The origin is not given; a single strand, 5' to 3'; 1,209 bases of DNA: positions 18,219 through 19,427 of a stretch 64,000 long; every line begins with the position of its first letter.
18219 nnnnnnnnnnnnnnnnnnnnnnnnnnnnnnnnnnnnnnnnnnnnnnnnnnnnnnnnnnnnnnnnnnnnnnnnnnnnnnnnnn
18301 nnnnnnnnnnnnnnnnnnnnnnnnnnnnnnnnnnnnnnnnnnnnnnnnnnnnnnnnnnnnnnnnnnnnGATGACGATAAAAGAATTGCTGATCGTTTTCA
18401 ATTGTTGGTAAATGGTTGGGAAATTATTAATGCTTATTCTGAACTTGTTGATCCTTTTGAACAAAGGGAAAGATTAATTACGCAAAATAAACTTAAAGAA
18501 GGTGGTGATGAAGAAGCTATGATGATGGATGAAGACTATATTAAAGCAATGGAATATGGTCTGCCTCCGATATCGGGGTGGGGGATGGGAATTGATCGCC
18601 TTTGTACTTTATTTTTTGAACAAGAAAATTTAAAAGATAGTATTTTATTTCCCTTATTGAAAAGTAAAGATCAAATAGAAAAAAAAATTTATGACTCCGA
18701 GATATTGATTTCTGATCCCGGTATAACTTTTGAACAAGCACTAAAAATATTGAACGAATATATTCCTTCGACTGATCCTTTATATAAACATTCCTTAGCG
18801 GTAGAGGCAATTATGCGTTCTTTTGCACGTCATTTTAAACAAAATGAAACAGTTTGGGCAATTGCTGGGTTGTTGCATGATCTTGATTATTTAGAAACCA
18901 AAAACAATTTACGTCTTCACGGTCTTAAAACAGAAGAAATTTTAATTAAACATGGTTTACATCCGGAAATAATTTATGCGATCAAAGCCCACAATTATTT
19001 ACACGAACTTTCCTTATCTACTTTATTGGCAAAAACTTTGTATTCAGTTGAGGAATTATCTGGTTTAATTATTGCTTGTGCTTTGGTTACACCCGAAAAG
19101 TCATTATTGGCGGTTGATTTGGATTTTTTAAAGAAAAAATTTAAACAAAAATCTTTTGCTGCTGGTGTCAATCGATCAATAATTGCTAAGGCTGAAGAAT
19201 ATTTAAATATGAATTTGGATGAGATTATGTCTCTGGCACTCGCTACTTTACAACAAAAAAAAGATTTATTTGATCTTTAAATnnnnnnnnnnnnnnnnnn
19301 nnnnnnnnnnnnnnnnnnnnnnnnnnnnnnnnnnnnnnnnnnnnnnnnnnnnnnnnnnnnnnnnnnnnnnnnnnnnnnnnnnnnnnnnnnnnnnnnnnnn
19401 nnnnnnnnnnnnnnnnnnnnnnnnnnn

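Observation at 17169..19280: Lysyl-tRNA synthetase fused to a YqeK-like HD-domain (Ap4A hydrolase-type) C-terminal extension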

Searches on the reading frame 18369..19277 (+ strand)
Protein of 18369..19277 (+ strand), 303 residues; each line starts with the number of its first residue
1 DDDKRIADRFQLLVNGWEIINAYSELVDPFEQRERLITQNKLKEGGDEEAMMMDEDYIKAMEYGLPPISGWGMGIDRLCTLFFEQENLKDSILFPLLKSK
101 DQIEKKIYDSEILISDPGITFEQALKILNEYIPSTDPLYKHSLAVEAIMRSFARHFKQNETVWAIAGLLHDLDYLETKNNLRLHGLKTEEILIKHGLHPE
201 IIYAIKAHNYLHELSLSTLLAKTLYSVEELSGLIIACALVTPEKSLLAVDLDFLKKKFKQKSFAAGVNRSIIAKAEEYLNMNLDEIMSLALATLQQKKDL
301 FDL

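Call 25: search_protein_representatives(protein=window:18369-19277:+)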
Query: 303 residues. Proteins with E-value up to 0.001 (for the whole library): 10405; up to 1e-10: 3682; up to 1e-30: 76. The best 150 are listed.
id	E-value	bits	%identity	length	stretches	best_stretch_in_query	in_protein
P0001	5.6e-119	413.2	66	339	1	4-300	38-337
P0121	3.8e-69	249.7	47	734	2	112-299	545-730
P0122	1.2e-67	244.8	47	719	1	1-294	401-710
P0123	3.6e-64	233.4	43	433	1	5-295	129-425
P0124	4.8e-64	233.0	44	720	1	2-296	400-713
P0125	5.7e-62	226.2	43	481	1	2-303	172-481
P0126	6.9e-60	219.3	41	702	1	6-301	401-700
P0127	3.0e-57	210.7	41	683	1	2-299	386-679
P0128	2.1e-56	207.9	43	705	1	2-299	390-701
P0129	6.4e-56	206.3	41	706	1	5-296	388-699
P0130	1.0e-55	205.7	40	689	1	1-297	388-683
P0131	1.9e-55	204.8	44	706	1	2-297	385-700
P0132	2.2e-55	204.6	41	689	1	4-296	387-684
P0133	4.1e-55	203.7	41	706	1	5-296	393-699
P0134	8.8e-52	192.7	41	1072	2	116-295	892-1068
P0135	3.1e-51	190.9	43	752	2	116-294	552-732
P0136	4.6e-51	190.4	42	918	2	98-296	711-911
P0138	2.4e-49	184.7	45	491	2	115-297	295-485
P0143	3.6e-46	174.3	39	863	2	7-112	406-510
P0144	7.3e-46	173.3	36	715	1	6-294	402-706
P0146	3.5e-44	167.8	40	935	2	1-104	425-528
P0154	2.5e-40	155.2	38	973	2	110-299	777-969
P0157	6.0e-38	147.3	38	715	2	6-99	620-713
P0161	4.6e-37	144.5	38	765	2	7-109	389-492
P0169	1.7e-35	139.3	37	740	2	2-99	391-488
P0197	2.9e-30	122.1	40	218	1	113-296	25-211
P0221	1.5e-27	113.2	39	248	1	120-300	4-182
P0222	1.6e-27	113.1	35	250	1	81-293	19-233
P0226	3.5e-27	112.0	39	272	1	120-301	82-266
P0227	3.5e-27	112.0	35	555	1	83-295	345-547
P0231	6.2e-27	111.2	40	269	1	119-292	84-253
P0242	2.6e-26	109.1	36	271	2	115-302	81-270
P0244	3.2e-26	108.9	38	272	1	120-298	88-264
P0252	5.5e-26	108.1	38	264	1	120-301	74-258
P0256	7.2e-26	107.7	38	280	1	123-300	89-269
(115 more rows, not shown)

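Call 26: list_cluster_members(proteins=[P0121, P0122, P0124, P0126, P0127, P0128, P0131, P0134, P0136, P0144])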
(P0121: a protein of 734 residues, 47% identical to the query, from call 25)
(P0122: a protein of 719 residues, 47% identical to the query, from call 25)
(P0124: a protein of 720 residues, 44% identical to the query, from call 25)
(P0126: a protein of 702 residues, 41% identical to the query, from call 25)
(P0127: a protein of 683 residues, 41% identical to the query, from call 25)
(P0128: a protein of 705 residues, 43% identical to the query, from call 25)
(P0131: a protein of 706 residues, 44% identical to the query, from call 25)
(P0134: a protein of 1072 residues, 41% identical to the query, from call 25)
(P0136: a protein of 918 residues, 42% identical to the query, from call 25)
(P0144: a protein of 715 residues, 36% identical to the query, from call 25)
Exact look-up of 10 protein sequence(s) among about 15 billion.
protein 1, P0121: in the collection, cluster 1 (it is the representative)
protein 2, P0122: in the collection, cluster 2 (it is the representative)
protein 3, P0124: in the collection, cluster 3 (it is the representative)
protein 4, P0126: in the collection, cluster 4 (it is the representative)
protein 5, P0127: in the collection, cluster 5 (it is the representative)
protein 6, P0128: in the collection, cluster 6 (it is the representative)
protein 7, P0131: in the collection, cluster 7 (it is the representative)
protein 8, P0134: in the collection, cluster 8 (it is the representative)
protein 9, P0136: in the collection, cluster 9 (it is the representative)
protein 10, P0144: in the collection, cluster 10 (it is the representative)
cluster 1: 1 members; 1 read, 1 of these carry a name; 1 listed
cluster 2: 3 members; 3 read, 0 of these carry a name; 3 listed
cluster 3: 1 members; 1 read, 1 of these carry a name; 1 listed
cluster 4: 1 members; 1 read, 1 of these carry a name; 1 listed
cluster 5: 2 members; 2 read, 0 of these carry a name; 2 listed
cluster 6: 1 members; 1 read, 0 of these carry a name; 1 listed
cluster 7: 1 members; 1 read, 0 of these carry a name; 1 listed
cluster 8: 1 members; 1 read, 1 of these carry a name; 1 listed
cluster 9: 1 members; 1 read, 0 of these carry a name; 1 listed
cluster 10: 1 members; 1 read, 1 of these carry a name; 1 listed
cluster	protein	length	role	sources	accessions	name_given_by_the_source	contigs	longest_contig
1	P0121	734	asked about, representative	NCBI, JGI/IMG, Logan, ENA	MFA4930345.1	MAG: lysine--tRNA ligase [Patescibacteria group bacterium]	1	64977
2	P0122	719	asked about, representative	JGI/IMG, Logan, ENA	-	-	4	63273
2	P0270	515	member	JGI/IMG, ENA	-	-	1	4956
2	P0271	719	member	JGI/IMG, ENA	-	-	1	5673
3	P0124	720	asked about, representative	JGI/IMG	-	lysyl-tRNA synthetase, class II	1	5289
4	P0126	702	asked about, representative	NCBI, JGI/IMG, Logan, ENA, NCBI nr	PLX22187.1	lysine--tRNA ligase [Candidatus Parcubacteria bacterium] | MAG: lysine--tRNA ligase [Candidatus Parcubacteria bacterium]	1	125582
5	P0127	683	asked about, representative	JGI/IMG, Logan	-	-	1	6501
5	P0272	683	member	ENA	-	-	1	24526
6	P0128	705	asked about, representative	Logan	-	-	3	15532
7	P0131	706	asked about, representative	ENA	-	-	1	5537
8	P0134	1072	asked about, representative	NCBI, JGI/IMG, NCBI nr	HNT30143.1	MAG TPA: lysine--tRNA ligase [bacterium] | lysine--tRNA ligase [bacterium]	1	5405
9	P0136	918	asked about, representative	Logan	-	-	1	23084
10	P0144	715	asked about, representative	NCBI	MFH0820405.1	MAG: lysine--tRNA ligase [Candidatus Peregrinibacteria bacterium]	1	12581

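Call 38: search_protein_families(library=pfam, proteins=[P0134, P0136, P0143, P0146, P0154, P0161, P0157, P0169, P0135, P0138], max_evalue=0.001)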
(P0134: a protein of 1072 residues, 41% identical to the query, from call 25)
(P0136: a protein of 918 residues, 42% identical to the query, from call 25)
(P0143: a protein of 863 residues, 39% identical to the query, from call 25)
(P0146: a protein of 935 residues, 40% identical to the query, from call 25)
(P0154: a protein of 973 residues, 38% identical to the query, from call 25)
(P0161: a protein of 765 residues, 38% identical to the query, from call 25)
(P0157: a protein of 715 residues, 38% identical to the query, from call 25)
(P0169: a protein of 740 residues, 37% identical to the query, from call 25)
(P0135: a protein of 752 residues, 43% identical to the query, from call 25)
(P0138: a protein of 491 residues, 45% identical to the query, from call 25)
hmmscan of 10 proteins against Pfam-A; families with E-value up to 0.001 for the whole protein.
P0134 (1072 aa): 6 families
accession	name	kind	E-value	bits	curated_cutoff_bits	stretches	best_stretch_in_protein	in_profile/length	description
PF00152.25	tRNA-synt_2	-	1.9e-76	257.5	25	1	150-487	2-307/308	tRNA synthetases class II (D, K and N)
PF03483.22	B3_4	-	8.3e-23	81.3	29.3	1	706-857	2-150/174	B3/4 domain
PF01336.31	tRNA_anti-codon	-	4.1e-13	49.5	27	1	56-132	1-74/75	OB-fold nucleic acid binding domain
PF01588.26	tRNA_bind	-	3e-12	46.9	27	1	509-594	1-77/96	Putative tRNA binding domain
PF01966.28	HD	-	1.1e-08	35.8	22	1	914-986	2-91/116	HD domain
PF01409.25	tRNA-synt_2d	-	0.0003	20.8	19.8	0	241-296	104-157/246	tRNA synthetases class II core domain (F)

P0136 (918 aa): 5 families
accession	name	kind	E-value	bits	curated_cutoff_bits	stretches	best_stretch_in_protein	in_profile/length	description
PF00152.25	tRNA-synt_2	-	4.2e-64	217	25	1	153-483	2-305/308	tRNA synthetases class II (D, K and N)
PF01336.31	tRNA_anti-codon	-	4.5e-12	46.2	27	1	56-139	1-75/75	OB-fold nucleic acid binding domain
PF13419.12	HAD_2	-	1.6e-09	38.5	23.8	1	513-667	1-165/178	Haloacid dehalogenase-like hydrolase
PF00702.32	Hydrolase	-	2.2e-06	28.6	26.4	1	513-668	4-185/191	haloacid dehalogenase-like hydrolase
PF01966.28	HD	-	5.4e-06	27.1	22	1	751-828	2-92/116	HD domain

P0143 (863 aa): 3 families
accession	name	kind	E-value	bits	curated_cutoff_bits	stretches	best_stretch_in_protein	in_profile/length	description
PF00152.25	tRNA-synt_2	-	4.4e-67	226.8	25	1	158-496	3-307/308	tRNA synthetases class II (D, K and N)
PF09391.15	DUF2000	-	1.9e-17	63.9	25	1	512-643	4-132/133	Protein of unknown function (DUF2000)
PF01336.31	tRNA_anti-codon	-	2.2e-13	50.4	27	1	63-140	1-75/75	OB-fold nucleic acid binding domain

P0146 (935 aa): 5 families
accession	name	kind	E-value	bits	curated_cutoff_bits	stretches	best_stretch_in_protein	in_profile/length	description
PF00152.25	tRNA-synt_2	-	4e-66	223.6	25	1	175-521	2-307/308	tRNA synthetases class II (D, K and N)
PF00293.34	NUDIX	-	2e-15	57.4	21.1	1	587-701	4-118/134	NUDIX domain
PF01336.31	tRNA_anti-codon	-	3.9e-12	46.4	27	1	64-158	2-75/75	OB-fold nucleic acid binding domain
PF01966.28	HD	-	3.9e-07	30.8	22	1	776-836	3-73/116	HD domain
PF01409.25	tRNA-synt_2d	-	9.8e-06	25.7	19.8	1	266-343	104-175/246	tRNA synthetases class II core domain (F)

P0154 (973 aa): 4 families
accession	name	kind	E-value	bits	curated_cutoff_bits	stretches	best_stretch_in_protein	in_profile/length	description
PF00152.25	tRNA-synt_2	-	3.1e-66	224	25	1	152-486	1-307/308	tRNA synthetases class II (D, K and N)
PF03483.22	B3_4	-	3.6e-24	85.7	29.3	1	604-751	6-174/174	B3/4 domain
PF01336.31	tRNA_anti-codon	-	2.6e-11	43.8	27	1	52-136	1-75/75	OB-fold nucleic acid binding domain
PF01966.28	HD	-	0.00078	20.2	22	1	806-883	3-90/116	HD domain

P0161 (765 aa): 4 families
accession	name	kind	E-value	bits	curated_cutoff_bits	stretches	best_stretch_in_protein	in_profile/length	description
PF00152.25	tRNA-synt_2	-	1.8e-69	234.6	25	1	143-477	2-307/308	tRNA synthetases class II (D, K and N)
PF01336.31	tRNA_anti-codon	-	2.2e-17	63.2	27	1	49-123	1-72/75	OB-fold nucleic acid binding domain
PF01966.28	HD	-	2.8e-05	24.8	22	1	607-693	20-114/116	HD domain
PF01409.25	tRNA-synt_2d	-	0.00017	21.6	19.8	1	234-288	104-156/246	tRNA synthetases class II core domain (F)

P0157 (715 aa): 5 families
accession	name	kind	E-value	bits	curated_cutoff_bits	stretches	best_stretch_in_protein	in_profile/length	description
PF00152.25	tRNA-synt_2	-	9.1e-87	291.4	25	1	374-712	2-308/308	tRNA synthetases class II (D, K and N)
PF01336.31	tRNA_anti-codon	-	3.3e-14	53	27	1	263-344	1-75/75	OB-fold nucleic acid binding domain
PF01966.28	HD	-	2.2e-07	31.6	22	1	20-92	2-92/116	HD domain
PF01409.25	tRNA-synt_2d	-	0.00012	22.1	19.8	0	666-705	195-235/246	tRNA synthetases class II core domain (F)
PF08668.18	HDOD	-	0.00039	20.4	22.9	1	10-52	86-129/196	HDOD domain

P0169 (740 aa): 4 families
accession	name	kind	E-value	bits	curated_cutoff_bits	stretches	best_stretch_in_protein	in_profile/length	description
PF00152.25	tRNA-synt_2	-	2.3e-81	273.7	25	1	147-486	2-307/308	tRNA synthetases class II (D, K and N)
PF01336.31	tRNA_anti-codon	-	4.7e-14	52.5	27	1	53-130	1-75/75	OB-fold nucleic acid binding domain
PF01966.28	HD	-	6e-08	33.4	22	1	580-650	4-89/116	HD domain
PF01409.25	tRNA-synt_2d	-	2.5e-06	27.6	19.8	0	238-306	104-171/246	tRNA synthetases class II core domain (F)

P0135 (752 aa): 4 families
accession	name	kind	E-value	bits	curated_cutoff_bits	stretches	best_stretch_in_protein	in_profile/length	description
PF00152.25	tRNA-synt_2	-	1.1e-82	278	25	1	158-500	2-308/308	tRNA synthetases class II (D, K and N)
PF01336.31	tRNA_anti-codon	-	1.7e-14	53.9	27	1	65-141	2-75/75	OB-fold nucleic acid binding domain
PF01409.25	tRNA-synt_2d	-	4.1e-06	26.9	19.8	0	249-299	104-152/246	tRNA synthetases class II core domain (F)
PF01966.28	HD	-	0.00077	20.2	22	0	583-669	11-114/116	HD domain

P0138 (491 aa): 3 families
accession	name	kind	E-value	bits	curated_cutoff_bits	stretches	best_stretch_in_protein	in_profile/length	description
PF00152.25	tRNA-synt_2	-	9.5e-24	84.4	25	1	11-127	188-307/308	tRNA synthetases class II (D, K and N)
PF09391.15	DUF2000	-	5.3e-21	75.4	25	1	147-279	4-132/133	Protein of unknown function (DUF2000)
PF01966.28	HD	-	4.1e-06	27.5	22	1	320-403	4-107/116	HD domain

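Call 44: find_homologous_proteins(query=window:18369-19277:+, max_evalue=1e-30)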
Query window:18369-19277:+ (303 aa): 2588 proteins with E <= 1e-30 among 8000 candidates; the best 120 are listed.
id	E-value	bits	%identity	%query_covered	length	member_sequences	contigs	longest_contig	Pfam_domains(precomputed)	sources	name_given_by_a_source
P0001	1.8e-118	413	64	99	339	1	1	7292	PF01966.29,PF00152.26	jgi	jgi:putative nucleotidyltransferase with HDIG domain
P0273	4.2e-77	278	46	93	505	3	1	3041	PF01409.26,PF01966.29,PF00152.26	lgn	-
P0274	6.7e-72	260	44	100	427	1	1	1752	PF00152.26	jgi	jgi:predicted hydrolase (HD superfamily)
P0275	1.2e-68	250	45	97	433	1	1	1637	PF01966.29,PF00152.26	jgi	jgi:putative nucleotidyltransferase with HDIG domain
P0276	1.4e-68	250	43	98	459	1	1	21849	PF01966.29,PF00152.26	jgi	-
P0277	1.3e-66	243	42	97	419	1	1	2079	PF01966.29,PF00152.26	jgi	-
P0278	8.9e-66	240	43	97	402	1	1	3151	PF01966.29,PF00152.26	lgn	-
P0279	1.2e-64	237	43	97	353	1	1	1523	PF01966.29,PF00152.26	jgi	jgi:lysyl-tRNA synthetase class 2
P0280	2.0e-64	236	45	97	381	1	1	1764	PF01966.29,PF00152.26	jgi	jgi:predicted hydrolase (HD superfamily)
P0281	1.1e-62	230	43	95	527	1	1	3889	PF01966.29,PF00152.26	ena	-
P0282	8.7e-62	227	41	100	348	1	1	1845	PF01966.29,PF00152.26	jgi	jgi:lysyl-tRNA synthetase class 2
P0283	7.3e-61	224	41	100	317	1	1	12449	PF01966.29,PF00152.26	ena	-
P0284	1.3e-58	217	42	97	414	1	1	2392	PF01966.29,PF00152.26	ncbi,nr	ncbi:MAG TPA: HDIG domain-containing protein, partial [Spirochaetota bacterium]|nr:HDIG domain-conta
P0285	2.5e-58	216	40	100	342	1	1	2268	PF01966.29,PF00152.26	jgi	jgi:predicted hydrolase (HD superfamily)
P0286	5.4e-58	215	42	97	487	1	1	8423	PF01966.29,PF00152.26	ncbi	ncbi:MAG: amino acid--tRNA ligase-related protein, partial [Planctomycetota bacterium]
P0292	2.7e-51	193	39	98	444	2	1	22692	PF01966.29,PF00152.26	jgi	-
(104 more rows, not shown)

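Call 51: find_encoding_contigs(protein=P0276, flank=6000, max_places=2)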
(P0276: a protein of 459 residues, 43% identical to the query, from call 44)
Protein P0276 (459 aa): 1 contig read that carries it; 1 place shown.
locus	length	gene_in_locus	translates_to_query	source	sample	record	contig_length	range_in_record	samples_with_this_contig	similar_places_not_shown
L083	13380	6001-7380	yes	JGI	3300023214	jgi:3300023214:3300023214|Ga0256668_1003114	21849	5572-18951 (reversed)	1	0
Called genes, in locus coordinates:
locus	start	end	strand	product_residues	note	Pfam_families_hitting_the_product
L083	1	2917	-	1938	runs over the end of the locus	?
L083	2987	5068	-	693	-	-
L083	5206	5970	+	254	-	PF01336:tRNA_anti-codon, PF00152:tRNA-synt_2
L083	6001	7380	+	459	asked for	PF00152:tRNA-synt_2, PF01966:HD (faint)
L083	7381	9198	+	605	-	PF00117:GATase, PF07722:Peptidase_C26 (weak), PF02540:NAD_synthase (weak), PF00958:GMP_synt_C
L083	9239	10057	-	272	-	-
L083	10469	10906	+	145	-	PF02130:YbeY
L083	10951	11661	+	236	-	PF02683:DsbD_TM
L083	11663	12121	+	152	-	PF08534:Redoxin (weak), PF00578:AhpC-TSA, PF13905:Thioredoxin_8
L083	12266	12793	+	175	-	PF17991:Thioredoxin_10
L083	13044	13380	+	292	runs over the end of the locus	PF01565:FAD_binding_4, PF02873:MurB_C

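Call 52: find_encoding_contigs(protein=P0292, flank=6000, max_places=2)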
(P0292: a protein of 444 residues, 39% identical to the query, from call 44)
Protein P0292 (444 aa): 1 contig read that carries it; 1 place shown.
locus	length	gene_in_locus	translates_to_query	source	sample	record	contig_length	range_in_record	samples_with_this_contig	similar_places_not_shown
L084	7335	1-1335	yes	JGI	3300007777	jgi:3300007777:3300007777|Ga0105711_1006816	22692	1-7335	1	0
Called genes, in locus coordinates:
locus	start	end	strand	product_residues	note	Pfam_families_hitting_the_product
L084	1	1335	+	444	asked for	PF00152:tRNA-synt_2, PF01966:HD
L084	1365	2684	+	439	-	PF02403:Seryl_tRNA_N, PF00587:tRNA-synt_2b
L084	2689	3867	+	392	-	PF00155:Aminotran_1_2, PF00266:Aminotran_5 (faint), PF01041:DegT_DnrJ_EryC1, PF01053:Cys_Met_Meta_PP (weak)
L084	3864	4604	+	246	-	PF08245:Mur_ligase_M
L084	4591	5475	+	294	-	-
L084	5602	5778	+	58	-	-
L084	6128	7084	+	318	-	PF02899:Phage_int_SAM_1, PF13495:Phage_int_SAM_4 (faint), PF00589:Phage_integrase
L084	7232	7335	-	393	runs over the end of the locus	PF01551:Peptidase_M23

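Call 53: find_encoding_contigs(protein=P0283, flank=6000, max_places=2)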
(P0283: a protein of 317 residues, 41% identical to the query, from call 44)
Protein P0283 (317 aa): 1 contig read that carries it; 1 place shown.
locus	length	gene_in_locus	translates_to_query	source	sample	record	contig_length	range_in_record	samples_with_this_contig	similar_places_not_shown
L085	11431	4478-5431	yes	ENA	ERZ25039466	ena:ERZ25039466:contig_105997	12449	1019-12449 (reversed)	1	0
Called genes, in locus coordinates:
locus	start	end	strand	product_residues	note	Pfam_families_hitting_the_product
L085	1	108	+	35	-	?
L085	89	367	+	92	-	-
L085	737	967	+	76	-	-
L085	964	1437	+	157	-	PF01973:MptE-like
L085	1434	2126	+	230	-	-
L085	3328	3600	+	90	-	-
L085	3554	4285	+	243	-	PF00152:tRNA-synt_2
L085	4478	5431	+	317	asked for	PF00152:tRNA-synt_2, PF01966:HD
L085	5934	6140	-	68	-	-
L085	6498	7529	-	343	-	PF13855:LRR_8 (faint), PF12799:LRR_4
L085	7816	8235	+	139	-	-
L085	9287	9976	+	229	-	-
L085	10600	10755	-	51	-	PF13306:LRR_5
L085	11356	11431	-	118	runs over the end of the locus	PF13306:LRR_5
